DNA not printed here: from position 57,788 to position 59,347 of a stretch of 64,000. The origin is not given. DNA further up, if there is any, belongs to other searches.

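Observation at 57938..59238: Orc1/Cdc6 paralog with a lysine-less Walker A, overlapping Hel308 by about 180 bp, behind an AT-rich palindromic promoter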

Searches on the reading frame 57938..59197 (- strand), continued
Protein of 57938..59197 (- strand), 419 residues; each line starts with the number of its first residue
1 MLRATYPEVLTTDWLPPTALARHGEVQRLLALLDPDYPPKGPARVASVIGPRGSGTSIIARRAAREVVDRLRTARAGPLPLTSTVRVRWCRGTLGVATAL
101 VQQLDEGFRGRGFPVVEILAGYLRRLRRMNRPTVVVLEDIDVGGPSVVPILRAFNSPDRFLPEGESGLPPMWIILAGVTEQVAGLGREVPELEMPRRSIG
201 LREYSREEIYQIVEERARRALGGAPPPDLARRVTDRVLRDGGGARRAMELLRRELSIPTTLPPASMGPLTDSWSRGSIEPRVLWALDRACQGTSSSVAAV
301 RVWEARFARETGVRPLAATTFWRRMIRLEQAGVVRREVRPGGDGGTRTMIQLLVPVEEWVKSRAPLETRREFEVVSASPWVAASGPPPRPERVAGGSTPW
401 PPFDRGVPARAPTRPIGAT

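Call 14: find_related_loci(query=A1, collection=genome_contigs, flank=10000)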
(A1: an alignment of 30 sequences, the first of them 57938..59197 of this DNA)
Query A1 (419 aa) in genome_contigs; peptide patterns used: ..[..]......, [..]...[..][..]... (x = any residue, [..] = any of these).
162 stretches matched a pattern; 131 encode a relative of the query (tblastn E <= 1e-3); the best 80 are kept; 80 distinct loci.
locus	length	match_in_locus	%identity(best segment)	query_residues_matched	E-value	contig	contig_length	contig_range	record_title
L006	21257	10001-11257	86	1-419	0e+0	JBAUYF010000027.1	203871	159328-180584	MAG: Thermoplasmata archaeon isolate MFD09290_ilm_asm_bin4 k127_201939, whole genome shotgun sequence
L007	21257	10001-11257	68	1-419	5e-172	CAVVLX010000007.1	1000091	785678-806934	MAG: uncultured Thermoplasmata archaeon isolate MFD09222.bin.2.58 genome assembly, contig: contig_64922, whole genome sh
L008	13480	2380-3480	52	1-370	2e-102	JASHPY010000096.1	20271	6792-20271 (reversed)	MAG: Thermoplasmata archaeon isolate JOPF061 JOPF_A07C_contig_167655, whole genome shotgun sequence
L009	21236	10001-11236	49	1-419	2e-102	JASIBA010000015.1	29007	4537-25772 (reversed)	MAG: Thermoplasmata archaeon isolate JOPF349 JOPF_N142_contig_2941, whole genome shotgun sequence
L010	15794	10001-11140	51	1-383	1e-101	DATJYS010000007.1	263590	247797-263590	MAG TPA_asm: Thermoplasmata archaeon isolate SMAG_U15158 k141_4007500, whole genome shotgun sequence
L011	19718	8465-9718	48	1-414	2e-101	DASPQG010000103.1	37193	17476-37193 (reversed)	MAG TPA_asm: Thermoplasmata archaeon isolate SMAG_U12193 k141_1644070, whole genome shotgun sequence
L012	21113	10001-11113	51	1-372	3e-99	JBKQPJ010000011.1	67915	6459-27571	MAG: Thermoplasmata archaeon isolate MGr1A1B1C__bin_125 MGr1A1B1C_000000175667, whole genome shotgun sequence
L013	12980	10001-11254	48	1-415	8e-99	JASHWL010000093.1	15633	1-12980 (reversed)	MAG: Thermoplasmata archaeon isolate JOPF230 JOPF_N143_contig_22611, whole genome shotgun sequence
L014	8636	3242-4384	49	1-380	2e-98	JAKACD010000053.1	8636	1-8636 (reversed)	MAG: Thermoplasmata archaeon isolate WH2.bin83 NODE_15349_length_8636_cov_5.014338, whole genome shotgun sequence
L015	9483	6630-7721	52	1-368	7e-98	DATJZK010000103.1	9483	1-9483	MAG TPA_asm: Thermoplasmata archaeon isolate SMAG_U15176 k141_2431590, whole genome shotgun sequence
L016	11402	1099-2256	49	1-390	1e-97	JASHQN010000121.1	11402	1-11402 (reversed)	MAG: Thermoplasmata archaeon isolate JOPF076 JOPF_N04C_contig_166264, whole genome shotgun sequence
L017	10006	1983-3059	51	1-360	2e-97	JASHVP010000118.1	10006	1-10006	MAG: Thermoplasmata archaeon isolate JOPF208 JOPF_A07C_contig_179158, whole genome shotgun sequence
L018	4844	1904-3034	52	7-390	4e-97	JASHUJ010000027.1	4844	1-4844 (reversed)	MAG: Thermoplasmata archaeon isolate JOPF176 JOPF_N14C_contig_34807, whole genome shotgun sequence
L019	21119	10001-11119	51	1-373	3e-96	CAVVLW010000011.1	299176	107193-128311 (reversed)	MAG: uncultured Thermoplasmata archaeon isolate MFD09222.bin.2.31 genome assembly, contig: contig_77217, whole genome sh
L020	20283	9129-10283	48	1-386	5e-96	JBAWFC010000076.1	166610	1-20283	MAG: Thermoplasmata archaeon isolate MFD05722_ilm_asm_bin29 k127_262516, whole genome shotgun sequence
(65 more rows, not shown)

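Call 25: predict_structure(alignment_id=A1)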
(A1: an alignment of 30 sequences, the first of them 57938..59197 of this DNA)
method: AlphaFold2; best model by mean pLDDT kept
length: 419 residues; sequences in the alignment: 30
mean_pLDDT: 75.5   pTM: 0.59
mean pLDDT of the five models: 75.5, 75.3, 74.2, 73.4, 73.3
residues with pLDDT >= 90: 157; 70-90: 143; 50-70: 33; < 50: 86
segments of 3 or more residues with pLDDT < 50: 258-277, 357-419
pLDDT, mean of each block of 10 residues (from residue 1): 60 55 90 93 94 89 94 86 92 94 90 94 94 95 91 89 82 95 91 92 91 86 83 93 85 64 30 44 83 85 87 84 82 78 74 59 30 29 33 33 36 35
secondary structure, 60 per line:
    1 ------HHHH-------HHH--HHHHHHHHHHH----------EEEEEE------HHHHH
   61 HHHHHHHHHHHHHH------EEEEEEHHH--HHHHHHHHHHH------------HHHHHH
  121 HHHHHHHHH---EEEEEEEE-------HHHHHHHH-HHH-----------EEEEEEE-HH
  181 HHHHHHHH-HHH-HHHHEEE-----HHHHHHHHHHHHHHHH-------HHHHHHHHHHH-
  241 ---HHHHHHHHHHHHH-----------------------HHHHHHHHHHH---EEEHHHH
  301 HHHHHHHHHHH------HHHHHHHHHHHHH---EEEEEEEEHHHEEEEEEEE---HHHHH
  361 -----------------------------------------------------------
elements in order: H7-10 H23-33 E44-49 H56-74 E81-86 H92-102 H115-129 E133-140 H148-155 E171-177 H179-188 H194-197 E198-200 H206-221 H229-239 H244-256 H280-290 E294-296 H297-311 H318-330 E334-341 E345-352 H356-360

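Call 29: fold_search(model_id=the predicted structure, library=pdb)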
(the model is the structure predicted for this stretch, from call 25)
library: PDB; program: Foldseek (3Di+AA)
matches with E <= 10: 1451; with E <= 0.001: 386
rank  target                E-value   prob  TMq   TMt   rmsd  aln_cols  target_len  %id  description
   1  1w5t_A                1.2e-15  1.00  0.46  0.48  18.3       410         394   18  Structure of the Aeropyrum Pernix ORC2 protein (ADPNP-ADP complexes) (released 2004-10-05)
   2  1w5s_B                3.5e-15  1.00  0.48  0.50  17.2       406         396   18  Structure of the Aeropyrum Pernix ORC2 protein (ADP form) (released 2004-10-05)
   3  2qby_A                4.1e-15  1.00  0.44  0.50  16.1       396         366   18  Crystal structure of a heterodimer of Cdc6/Orc1 initiators bound to origin DNA (from S. solfataricus) (released 2007-09-11)
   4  1w5t_C                6.5e-15  1.00  0.43  0.46  14.5       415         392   19  Structure of the Aeropyrum Pernix ORC2 protein (ADPNP-ADP complexes) (released 2004-10-05)
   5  1w5s_A                1.9e-14  1.00  0.45  0.48  17.0       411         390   18  Structure of the Aeropyrum Pernix ORC2 protein (ADP form) (released 2004-10-05)
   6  2v1u_A                1.6e-13  1.00  0.46  0.50  15.3       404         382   19  STRUCTURE OF THE AEROPYRUM PERNIX ORC1 PROTEIN IN COMPLEX WITH DNA (released 2007-09-18)
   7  1fnn_A                6.1e-13  1.00  0.45  0.50  19.5       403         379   16  CRYSTAL STRUCTURE OF CDC6P FROM PYROBACULUM AEROPHILUM (released 2000-10-04)
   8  8s0e_A                1.5e-12  1.00  0.41  0.46  15.2       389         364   15  H. sapiens OCCM bound to double stranded DNA (released 2024-10-02)
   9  7jk5_A                3.0e-12  1.00  0.37  0.39  14.9       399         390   15  Structure of Drosophila ORC bound to DNA (released 2020-09-09)
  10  7jk6_A                3.2e-12  1.00  0.38  0.42  15.0       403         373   16  Structure of Drosophila ORC in the active conformation (released 2020-09-09)
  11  7jps_A                3.6e-12  1.00  0.38  0.44  15.7       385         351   14  ORC-DNA: Human Origin Recognition Complex (ORC) with DNA bound in the core (released 2020-09-09)
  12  7jgr_A                4.5e-12  1.00  0.42  0.44  15.3       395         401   16  Structure of Drosophila ORC bound to DNA (84 bp) and Cdc6 (released 2020-09-09)
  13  7jpo_A                4.8e-12  1.00  0.38  0.44  15.6       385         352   14  ORC-O1AAA: Human Origin Recognition Complex (ORC) with dynamic/unresolved ORC2 WH (released 2020-09-02)
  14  7tjh_I                1.1e-11  1.00  0.34  0.37  17.0       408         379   14  S. cerevisiae ORC bound to 84 bp ARS1 DNA and Cdc6 (state 1) with flexible Orc6 N-terminal domain (released 2022-10-05)
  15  2qby_B                1.2e-11  1.00  0.42  0.47  14.3       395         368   14  Crystal structure of a heterodimer of Cdc6/Orc1 initiators bound to origin DNA (from S. solfataricus) (released 2007-09-11)
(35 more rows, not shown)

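Call 36: search_solved_structures(query=A1, max_evalue=0.01, show_alignments=2)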
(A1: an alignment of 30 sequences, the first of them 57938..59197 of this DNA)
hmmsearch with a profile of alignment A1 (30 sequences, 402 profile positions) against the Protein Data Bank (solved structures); distinct sequences matched with E-value up to 0.01: 5.
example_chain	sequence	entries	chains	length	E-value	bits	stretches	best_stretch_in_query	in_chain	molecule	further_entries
2qby_A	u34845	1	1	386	8.1e-09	38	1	198-264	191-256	Cell division control protein 6 homolog 1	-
1fnn_A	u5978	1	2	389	1.1e-05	27.7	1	79-269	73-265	CELL DIVISION CONTROL PROTEIN 6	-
4xgc_A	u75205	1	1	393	0.0041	19.2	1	198-294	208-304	Origin recognition complex subunit 1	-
7jgr_G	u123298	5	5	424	0.0048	19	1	124-280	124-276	Cell division control protein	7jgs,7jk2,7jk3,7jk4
37fc_A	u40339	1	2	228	0.0057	18.7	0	41-71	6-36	Cytidylate kinase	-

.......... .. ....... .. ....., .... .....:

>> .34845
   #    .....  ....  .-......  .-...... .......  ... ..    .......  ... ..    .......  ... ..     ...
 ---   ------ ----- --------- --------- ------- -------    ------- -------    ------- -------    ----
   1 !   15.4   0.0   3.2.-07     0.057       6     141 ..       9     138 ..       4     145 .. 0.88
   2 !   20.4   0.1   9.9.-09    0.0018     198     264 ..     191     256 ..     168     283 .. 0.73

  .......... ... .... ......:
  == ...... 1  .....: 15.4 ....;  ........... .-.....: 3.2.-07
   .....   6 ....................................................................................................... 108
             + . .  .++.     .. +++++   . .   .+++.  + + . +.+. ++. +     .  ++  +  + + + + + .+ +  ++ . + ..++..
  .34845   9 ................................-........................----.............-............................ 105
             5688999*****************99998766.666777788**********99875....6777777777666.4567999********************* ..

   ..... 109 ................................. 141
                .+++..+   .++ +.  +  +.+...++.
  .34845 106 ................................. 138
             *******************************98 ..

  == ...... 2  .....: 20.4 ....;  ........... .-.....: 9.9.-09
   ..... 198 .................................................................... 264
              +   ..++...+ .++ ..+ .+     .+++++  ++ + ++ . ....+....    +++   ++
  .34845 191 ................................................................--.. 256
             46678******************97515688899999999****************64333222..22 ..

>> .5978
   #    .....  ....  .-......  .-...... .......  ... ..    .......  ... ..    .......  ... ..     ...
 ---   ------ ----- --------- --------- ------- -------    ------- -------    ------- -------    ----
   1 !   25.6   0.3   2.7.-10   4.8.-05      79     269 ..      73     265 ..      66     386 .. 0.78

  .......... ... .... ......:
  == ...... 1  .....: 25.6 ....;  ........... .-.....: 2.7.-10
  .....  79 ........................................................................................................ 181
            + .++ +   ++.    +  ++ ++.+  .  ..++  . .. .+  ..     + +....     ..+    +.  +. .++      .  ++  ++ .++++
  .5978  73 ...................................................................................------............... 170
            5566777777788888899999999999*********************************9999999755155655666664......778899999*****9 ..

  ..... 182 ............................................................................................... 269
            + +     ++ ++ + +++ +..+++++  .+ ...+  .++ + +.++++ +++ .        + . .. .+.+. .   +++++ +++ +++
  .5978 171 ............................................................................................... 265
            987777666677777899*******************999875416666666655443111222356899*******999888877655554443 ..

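Call 38: search_protein_representatives(alignment_id=A1)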
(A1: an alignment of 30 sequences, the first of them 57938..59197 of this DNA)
Query: 30 sequences, 402 profile positions. Proteins with E-value up to 0.001 (for the whole library): 438; up to 1e-10: 111; up to 1e-30: 62. The best 150 are listed.
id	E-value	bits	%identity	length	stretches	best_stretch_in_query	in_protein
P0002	4.1e-170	582.4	-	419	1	1-398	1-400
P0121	1.3e-164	564.3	-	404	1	1-387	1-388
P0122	1.4e-132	458.7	-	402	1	1-382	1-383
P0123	2.9e-126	437.9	-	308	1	98-385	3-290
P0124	6.4e-124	430.2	-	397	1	1-356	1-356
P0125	1.1e-121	422.8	-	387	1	1-379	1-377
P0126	4.2e-119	414.4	-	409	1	1-381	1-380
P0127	3.8e-114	398.0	-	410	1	1-356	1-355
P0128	1.0e-112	393.3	-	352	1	1-259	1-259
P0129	1.1e-111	389.9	-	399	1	1-372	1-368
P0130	2.9e-111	388.5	-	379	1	1-376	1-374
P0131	4.3e-111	388.0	-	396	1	1-356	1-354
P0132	2.2e-109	382.4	-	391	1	1-376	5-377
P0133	3.0e-109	381.9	-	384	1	1-356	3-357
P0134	3.0e-109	381.9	-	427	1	3-386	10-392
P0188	1.1e-21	93.6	-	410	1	41-355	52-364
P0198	2.1e-16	76.2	-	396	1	12-350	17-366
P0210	1.7e-13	66.6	-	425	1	6-267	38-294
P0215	1.8e-12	63.2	-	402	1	9-348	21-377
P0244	2.2e-09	53.0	-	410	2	14-141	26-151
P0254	6.5e-09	51.5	-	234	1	10-221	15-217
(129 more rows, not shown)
